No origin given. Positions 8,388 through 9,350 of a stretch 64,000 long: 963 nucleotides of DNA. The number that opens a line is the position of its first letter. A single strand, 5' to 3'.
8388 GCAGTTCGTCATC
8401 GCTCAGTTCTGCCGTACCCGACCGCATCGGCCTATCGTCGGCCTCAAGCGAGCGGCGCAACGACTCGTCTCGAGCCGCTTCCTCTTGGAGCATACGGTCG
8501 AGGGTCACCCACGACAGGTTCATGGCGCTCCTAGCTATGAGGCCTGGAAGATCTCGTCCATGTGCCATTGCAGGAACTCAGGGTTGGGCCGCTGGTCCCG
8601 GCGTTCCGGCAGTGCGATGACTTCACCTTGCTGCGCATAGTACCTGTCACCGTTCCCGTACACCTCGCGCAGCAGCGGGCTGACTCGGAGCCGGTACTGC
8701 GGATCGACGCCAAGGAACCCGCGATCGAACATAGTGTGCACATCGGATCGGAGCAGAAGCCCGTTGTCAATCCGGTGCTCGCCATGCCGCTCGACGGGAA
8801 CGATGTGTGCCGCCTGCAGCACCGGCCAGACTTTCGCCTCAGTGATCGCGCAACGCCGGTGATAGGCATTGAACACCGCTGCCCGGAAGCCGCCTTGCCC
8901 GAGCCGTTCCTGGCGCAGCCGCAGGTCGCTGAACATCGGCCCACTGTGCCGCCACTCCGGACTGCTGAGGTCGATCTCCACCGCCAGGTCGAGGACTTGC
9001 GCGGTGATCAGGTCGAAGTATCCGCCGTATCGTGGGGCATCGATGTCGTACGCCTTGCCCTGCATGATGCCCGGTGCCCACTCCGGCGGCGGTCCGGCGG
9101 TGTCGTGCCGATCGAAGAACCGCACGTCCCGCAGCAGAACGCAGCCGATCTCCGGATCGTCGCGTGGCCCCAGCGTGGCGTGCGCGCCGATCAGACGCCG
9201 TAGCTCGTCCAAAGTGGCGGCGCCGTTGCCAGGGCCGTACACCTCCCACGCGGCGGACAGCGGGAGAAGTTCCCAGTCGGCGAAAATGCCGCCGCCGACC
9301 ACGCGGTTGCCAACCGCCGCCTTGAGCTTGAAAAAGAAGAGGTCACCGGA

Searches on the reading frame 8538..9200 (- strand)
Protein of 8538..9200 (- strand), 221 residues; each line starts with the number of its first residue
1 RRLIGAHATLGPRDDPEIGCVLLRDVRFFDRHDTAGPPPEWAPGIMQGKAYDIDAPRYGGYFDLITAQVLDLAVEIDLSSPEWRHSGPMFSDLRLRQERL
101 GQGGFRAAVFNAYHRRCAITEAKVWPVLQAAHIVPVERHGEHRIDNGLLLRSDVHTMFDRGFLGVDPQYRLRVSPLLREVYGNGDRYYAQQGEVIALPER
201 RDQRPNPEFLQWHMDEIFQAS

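Call 66: search_protein_families(library=pfam, proteins=[window:8538-9200:-], max_evalue=0.01)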
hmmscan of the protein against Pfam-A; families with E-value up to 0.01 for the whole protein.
window:8538-9200:- (221 aa): 1 family
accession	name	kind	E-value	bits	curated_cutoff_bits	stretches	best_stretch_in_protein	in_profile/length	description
PF13391.12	HNH_2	-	5.1e-11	42.7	21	1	117-166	1-66/66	HNH endonuclease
